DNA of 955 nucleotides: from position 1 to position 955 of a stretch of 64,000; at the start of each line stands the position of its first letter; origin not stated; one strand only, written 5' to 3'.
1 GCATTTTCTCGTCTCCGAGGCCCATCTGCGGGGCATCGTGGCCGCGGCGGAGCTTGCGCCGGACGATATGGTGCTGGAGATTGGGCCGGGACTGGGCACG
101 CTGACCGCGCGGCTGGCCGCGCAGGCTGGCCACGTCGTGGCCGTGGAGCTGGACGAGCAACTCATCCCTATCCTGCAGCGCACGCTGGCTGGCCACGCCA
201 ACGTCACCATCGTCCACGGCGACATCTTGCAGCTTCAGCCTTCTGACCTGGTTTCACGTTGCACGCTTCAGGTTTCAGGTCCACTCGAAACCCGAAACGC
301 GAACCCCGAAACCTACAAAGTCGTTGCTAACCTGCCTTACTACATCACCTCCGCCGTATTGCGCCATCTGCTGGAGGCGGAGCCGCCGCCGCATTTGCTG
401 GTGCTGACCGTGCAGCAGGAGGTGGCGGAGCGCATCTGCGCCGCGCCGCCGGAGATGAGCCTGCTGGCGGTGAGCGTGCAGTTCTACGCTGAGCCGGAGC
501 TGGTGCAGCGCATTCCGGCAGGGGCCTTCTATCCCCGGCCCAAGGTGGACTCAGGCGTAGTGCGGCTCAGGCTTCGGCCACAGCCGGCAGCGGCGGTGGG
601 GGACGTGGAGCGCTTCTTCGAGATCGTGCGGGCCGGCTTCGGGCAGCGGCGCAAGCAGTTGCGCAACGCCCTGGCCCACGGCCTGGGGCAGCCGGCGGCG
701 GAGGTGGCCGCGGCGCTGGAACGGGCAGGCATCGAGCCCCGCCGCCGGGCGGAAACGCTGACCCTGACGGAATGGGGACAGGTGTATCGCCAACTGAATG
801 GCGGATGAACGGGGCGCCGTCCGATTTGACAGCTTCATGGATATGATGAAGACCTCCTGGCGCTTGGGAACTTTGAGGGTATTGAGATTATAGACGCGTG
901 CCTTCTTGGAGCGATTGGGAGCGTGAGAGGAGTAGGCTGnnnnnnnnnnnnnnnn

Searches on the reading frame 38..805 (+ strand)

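Call 67: search_protein_families(library=pfam, proteins=[window:38-805:+], max_evalue=0.001)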
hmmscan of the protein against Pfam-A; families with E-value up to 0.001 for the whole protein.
window:38-805:+ (256 aa): 4 families
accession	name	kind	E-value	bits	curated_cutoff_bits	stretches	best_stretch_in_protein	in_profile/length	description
PF00398.26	RrnaAD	-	8.7e-50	169.7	24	1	3-251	25-259/263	Ribosomal RNA adenine dimethylase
PF13649.12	Methyltransf_25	-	1.1e-07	32.8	27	1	12-70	1-62/97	Methyltransferase domain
PF08241.18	Methyltransf_11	-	0.00017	22.6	21.2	1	13-67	1-55/95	Methyltransferase domain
PF08242.18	Methyltransf_12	-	0.00035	21.7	30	0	13-70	1-60/98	Methyltransferase domain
